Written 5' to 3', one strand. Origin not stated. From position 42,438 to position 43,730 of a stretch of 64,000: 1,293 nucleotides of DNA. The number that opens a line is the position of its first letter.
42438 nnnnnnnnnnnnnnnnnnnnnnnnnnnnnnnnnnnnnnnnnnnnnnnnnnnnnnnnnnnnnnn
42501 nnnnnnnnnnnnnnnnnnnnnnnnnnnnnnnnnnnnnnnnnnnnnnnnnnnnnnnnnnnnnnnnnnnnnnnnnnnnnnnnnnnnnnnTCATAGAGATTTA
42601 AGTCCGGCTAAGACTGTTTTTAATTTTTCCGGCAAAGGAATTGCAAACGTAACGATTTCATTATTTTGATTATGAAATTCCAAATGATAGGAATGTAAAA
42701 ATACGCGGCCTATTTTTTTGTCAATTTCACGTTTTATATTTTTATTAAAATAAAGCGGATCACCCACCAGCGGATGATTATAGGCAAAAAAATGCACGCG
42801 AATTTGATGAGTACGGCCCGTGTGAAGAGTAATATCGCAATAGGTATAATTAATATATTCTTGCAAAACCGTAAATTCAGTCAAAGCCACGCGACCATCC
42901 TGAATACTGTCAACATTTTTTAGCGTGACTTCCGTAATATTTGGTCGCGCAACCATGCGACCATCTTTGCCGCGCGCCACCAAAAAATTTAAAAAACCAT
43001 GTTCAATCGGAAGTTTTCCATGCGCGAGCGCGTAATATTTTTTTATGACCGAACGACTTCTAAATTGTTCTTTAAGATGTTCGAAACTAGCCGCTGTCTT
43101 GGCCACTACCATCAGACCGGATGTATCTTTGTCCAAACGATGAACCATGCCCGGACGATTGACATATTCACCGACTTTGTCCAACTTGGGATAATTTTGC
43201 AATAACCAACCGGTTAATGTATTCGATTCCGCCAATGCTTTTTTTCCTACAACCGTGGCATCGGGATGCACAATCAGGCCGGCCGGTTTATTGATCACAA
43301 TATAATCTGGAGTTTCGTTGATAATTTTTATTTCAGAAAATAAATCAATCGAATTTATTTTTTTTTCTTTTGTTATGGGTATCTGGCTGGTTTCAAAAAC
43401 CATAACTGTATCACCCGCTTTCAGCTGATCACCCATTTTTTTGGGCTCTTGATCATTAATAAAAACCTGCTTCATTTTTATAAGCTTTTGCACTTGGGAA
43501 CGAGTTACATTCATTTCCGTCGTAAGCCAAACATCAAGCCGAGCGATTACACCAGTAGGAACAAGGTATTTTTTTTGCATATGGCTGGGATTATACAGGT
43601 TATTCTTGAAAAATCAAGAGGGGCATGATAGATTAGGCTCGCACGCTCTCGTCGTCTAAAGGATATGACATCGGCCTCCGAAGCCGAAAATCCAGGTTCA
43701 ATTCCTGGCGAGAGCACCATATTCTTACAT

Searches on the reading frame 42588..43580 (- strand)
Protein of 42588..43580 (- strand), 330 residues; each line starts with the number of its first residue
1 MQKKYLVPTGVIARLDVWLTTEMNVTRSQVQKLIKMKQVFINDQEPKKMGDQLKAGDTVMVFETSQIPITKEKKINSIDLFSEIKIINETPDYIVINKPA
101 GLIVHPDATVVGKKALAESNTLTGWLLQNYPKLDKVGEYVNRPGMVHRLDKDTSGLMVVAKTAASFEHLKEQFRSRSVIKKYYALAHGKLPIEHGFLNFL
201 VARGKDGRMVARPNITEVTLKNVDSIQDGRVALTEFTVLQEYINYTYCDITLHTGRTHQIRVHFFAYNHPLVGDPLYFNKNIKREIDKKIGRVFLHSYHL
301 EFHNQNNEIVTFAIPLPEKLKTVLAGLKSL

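Call 49: search_protein_families(library=pfam, proteins=[window:42588-43580:-], max_evalue=0.0001)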
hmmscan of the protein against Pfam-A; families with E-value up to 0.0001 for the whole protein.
window:42588-43580:- (330 aa): 2 families
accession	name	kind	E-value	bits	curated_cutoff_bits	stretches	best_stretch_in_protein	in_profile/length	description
PF00849.27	PseudoU_synth_2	-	3.2e-31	109.1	26.8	1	92-264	1-150/152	RNA pseudouridylate synthase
PF01479.30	S4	-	3.9e-06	26.9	22.8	1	14-59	2-48/48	S4 domain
